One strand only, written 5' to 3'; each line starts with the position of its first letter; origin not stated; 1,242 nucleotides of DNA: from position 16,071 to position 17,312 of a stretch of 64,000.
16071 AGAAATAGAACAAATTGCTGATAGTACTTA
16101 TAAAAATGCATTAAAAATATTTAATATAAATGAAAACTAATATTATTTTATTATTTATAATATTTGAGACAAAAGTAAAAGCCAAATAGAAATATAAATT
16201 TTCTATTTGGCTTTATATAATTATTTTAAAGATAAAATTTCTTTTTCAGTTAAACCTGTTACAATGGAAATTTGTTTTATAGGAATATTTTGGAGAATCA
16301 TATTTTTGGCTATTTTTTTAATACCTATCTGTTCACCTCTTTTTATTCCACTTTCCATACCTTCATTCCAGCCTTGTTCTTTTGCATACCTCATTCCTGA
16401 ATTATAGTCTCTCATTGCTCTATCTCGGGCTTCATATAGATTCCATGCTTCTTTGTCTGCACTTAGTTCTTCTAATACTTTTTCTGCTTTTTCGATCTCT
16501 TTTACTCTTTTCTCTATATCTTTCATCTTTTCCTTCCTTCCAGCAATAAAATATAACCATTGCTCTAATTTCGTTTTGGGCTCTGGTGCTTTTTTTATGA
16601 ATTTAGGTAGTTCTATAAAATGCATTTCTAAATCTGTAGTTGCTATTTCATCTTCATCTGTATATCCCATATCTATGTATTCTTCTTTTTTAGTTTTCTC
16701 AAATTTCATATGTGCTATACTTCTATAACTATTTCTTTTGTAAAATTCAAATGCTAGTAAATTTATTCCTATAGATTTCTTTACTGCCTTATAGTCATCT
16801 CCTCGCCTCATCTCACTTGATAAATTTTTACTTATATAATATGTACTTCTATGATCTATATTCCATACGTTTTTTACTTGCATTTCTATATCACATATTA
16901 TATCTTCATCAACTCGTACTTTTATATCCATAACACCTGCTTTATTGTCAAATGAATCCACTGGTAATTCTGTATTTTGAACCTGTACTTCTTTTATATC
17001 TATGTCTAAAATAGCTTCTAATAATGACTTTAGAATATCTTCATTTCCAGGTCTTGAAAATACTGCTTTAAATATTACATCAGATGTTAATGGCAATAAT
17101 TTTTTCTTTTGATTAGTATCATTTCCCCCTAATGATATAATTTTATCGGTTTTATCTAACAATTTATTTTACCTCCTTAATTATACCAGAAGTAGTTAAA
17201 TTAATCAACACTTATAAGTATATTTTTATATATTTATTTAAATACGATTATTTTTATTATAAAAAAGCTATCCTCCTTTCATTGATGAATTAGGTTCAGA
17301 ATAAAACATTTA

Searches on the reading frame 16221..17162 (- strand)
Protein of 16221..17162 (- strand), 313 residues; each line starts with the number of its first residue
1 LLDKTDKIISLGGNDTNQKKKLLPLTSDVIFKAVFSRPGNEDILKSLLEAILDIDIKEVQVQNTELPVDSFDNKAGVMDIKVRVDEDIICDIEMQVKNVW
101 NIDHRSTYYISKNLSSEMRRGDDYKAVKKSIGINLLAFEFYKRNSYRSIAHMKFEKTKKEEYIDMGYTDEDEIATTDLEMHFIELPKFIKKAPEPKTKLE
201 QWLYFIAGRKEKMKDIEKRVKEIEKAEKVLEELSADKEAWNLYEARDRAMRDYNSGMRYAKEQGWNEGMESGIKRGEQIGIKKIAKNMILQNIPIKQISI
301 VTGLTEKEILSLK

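Call 77: search_protein_families(library=pfam, proteins=[window:16221-17162:-])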
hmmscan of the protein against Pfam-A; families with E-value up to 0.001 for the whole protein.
window:16221-17162:- (313 aa): 1 family
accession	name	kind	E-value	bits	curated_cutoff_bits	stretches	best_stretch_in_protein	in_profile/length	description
PF12784.13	PDDEXK_2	-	1e-43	150.2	27.4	1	27-260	3-229/229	PD-(D/E)XK nuclease family transposase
